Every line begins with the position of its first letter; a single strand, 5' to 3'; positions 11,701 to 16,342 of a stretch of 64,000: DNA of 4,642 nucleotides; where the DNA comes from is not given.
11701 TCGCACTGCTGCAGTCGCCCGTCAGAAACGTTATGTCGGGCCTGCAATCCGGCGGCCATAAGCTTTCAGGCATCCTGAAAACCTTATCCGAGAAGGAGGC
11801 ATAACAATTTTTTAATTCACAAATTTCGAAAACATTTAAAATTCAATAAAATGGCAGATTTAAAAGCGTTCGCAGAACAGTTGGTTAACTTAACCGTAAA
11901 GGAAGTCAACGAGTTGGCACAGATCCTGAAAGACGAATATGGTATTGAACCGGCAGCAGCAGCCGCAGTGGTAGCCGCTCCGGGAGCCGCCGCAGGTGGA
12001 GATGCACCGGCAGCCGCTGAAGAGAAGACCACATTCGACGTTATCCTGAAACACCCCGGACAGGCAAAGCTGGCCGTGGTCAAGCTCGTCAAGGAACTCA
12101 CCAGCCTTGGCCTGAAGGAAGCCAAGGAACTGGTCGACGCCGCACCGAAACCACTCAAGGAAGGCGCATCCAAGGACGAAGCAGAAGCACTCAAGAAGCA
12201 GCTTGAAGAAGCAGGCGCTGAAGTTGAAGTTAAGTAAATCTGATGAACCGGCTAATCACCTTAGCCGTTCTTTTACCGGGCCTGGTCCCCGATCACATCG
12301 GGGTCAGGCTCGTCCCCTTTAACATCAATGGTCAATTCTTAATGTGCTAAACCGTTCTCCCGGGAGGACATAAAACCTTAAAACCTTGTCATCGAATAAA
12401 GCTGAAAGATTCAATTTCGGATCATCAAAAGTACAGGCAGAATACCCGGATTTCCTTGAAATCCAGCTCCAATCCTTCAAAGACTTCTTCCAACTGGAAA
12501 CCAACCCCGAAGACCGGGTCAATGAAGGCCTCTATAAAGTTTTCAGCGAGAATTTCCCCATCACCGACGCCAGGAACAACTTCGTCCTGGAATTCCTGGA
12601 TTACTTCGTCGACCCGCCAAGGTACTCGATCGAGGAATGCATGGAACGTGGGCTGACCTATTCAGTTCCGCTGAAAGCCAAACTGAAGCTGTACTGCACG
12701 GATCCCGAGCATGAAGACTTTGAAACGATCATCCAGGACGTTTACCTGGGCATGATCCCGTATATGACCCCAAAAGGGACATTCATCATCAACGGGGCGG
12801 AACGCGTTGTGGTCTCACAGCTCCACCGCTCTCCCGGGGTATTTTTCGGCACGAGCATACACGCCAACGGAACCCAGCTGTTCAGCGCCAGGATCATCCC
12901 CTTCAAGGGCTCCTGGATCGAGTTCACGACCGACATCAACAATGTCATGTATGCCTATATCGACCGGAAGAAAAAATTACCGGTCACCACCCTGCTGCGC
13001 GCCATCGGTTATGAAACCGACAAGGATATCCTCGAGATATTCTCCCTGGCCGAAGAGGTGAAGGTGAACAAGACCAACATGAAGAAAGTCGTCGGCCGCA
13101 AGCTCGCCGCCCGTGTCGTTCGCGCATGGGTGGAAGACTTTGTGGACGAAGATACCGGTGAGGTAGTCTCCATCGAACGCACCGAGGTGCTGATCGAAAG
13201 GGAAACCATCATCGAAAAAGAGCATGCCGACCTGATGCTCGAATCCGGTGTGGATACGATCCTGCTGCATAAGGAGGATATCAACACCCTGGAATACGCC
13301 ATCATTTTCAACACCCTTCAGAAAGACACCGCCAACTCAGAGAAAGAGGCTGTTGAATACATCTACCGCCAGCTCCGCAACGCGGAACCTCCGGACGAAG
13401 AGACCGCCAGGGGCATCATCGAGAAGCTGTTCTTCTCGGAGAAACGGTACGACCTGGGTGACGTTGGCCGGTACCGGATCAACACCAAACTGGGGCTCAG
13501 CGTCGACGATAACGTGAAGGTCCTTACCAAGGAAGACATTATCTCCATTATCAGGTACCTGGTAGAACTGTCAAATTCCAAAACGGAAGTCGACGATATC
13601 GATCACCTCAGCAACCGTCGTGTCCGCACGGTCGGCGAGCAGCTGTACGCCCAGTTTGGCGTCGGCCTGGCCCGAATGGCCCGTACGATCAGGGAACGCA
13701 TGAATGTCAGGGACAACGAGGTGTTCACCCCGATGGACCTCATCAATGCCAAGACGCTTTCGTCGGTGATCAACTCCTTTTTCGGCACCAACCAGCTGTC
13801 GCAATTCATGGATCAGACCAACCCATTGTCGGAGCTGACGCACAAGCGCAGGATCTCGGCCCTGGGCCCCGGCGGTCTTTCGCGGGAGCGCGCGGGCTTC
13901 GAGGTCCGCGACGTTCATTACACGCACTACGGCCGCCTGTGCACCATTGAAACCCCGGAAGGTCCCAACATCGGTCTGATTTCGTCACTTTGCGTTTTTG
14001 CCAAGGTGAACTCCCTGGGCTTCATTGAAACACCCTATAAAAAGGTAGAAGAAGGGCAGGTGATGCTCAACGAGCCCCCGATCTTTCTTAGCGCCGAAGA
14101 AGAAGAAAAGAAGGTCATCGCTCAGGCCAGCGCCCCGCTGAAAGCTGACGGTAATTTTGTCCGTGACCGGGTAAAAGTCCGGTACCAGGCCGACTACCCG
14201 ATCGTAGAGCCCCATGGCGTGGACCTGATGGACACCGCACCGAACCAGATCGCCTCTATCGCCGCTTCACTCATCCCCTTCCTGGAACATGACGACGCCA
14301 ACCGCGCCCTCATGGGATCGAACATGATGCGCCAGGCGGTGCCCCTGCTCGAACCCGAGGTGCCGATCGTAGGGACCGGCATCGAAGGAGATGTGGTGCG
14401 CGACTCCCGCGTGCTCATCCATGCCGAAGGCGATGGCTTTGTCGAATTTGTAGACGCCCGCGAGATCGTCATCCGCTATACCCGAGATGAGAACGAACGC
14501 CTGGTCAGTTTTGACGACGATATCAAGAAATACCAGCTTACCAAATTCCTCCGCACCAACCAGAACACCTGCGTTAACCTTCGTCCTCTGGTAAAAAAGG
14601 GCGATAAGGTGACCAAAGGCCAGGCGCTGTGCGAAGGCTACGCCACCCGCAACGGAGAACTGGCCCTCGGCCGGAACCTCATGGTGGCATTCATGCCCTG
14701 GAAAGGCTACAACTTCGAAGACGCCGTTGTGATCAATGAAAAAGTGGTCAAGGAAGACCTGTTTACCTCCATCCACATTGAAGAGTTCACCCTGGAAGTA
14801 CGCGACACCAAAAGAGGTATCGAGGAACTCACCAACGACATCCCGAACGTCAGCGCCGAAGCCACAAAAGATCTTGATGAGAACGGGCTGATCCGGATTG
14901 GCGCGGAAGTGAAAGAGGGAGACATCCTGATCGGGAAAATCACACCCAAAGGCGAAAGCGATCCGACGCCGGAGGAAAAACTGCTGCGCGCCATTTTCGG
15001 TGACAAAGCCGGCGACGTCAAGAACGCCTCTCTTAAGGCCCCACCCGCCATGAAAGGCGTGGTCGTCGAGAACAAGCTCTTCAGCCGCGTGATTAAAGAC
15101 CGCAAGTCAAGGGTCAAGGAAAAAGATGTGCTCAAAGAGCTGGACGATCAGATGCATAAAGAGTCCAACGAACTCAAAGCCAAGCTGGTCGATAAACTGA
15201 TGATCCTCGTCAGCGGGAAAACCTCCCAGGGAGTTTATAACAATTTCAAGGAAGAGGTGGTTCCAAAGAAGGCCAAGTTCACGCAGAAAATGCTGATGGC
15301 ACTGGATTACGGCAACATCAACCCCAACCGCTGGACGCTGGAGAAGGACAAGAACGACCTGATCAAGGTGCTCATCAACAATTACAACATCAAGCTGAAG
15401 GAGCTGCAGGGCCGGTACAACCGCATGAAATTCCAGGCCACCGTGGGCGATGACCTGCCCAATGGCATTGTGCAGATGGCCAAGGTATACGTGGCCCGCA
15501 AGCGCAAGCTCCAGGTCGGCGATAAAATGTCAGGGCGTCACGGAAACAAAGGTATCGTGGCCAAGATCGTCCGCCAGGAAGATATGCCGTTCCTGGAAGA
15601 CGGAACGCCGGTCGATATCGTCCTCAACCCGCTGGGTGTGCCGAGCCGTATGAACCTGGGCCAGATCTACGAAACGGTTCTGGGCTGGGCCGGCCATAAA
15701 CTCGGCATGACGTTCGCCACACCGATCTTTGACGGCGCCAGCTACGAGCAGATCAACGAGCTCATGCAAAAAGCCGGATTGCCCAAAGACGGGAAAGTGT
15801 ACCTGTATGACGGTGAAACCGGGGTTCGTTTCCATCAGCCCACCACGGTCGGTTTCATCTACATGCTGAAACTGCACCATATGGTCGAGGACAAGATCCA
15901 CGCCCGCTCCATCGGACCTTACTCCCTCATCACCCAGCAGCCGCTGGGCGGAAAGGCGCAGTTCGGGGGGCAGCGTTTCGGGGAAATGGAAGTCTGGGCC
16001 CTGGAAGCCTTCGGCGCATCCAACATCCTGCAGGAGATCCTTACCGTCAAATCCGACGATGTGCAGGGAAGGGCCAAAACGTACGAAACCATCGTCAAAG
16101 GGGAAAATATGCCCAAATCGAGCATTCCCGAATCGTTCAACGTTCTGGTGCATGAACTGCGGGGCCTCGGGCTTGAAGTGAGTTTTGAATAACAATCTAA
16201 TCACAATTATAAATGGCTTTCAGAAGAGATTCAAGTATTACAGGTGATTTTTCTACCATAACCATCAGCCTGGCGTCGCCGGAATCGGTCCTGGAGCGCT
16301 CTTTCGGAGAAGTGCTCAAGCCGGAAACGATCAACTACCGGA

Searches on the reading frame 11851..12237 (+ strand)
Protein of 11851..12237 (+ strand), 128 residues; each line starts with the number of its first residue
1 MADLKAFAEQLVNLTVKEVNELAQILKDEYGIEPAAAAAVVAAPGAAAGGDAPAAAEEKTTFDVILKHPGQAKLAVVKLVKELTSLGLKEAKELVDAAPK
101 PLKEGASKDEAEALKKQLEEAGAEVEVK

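Call 21: search_protein_families(library=pfam, proteins=[window:11851-12237:+])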
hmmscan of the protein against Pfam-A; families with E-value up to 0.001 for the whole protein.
window:11851-12237:+ (128 aa): 2 families
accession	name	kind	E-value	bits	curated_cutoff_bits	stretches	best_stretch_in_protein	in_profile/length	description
PF00542.24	Ribosomal_L12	-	2.5e-28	98.6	25.9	1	62-128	1-67/67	Ribosomal protein L7/L12 C-terminal domain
PF16320.10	Ribosomal_L12_N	-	1.3e-12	47.6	25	1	5-49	3-46/48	Ribosomal protein L7/L12 dimerisation domain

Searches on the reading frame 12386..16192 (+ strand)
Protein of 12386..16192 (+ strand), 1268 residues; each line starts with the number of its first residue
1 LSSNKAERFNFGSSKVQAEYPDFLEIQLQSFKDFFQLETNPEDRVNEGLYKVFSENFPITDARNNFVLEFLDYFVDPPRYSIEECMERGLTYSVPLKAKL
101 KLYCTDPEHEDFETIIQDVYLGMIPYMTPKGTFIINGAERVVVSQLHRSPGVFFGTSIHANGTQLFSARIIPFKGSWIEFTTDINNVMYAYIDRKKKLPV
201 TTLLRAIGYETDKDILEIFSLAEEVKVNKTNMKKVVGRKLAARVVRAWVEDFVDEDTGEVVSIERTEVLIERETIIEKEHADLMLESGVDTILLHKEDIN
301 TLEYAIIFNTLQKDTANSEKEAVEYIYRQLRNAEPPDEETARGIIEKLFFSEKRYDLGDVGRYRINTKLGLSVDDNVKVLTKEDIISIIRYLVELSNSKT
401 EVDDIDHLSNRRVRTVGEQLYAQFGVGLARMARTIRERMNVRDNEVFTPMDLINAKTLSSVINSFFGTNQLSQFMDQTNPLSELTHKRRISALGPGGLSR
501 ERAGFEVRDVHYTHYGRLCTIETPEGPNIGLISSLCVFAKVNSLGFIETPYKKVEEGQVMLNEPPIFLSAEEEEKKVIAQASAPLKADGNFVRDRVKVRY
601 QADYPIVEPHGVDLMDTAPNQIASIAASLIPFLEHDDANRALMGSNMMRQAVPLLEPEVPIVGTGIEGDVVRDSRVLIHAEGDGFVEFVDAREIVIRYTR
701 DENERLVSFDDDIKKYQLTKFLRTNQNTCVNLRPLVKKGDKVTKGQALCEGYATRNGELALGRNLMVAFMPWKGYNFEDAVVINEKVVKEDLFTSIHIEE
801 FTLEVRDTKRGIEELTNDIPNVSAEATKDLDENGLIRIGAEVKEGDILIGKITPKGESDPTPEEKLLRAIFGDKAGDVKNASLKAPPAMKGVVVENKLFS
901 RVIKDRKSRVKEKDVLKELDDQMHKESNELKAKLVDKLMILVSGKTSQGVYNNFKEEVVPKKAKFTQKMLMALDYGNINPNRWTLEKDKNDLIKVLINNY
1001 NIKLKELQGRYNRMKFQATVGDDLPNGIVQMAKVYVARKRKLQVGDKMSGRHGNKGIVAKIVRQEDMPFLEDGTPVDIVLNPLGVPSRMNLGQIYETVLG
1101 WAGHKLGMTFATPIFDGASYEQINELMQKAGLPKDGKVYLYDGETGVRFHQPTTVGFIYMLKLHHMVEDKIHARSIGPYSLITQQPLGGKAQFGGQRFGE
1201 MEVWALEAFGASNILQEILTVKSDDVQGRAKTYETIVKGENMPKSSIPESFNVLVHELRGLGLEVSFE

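Call 21: search_protein_families(library=pfam, proteins=[window:12386-16192:+])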
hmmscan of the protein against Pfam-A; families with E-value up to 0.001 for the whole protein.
window:12386-16192:+ (1268 aa): 6 families
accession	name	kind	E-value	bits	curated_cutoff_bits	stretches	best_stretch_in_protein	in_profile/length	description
PF00562.33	RNA_pol_Rpb2_6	-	2.7e-133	445.2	23.4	1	680-1192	2-373/373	RNA polymerase Rpb2, domain 6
PF04561.19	RNA_pol_Rpb2_2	-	1.2e-32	113.6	21.7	2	302-414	82-190/190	RNA polymerase Rpb2, domain 2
PF04565.21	RNA_pol_Rpb2_3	-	1.3e-28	99.4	21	1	473-541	1-68/68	RNA polymerase Rpb2, domain 3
PF04560.25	RNA_pol_Rpb2_7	-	2.2e-26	92.5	32.1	1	1194-1267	1-84/87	RNA polymerase Rpb2, domain 7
PF10385.14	RNA_pol_Rpb2_45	-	6.7e-21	74.5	28.2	1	551-616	1-64/66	RNA polymerase beta subunit external 1 domain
PF04563.20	RNA_pol_Rpb2_1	-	3.8e-18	66.2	28.2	1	24-459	3-202/203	RNA polymerase beta subunit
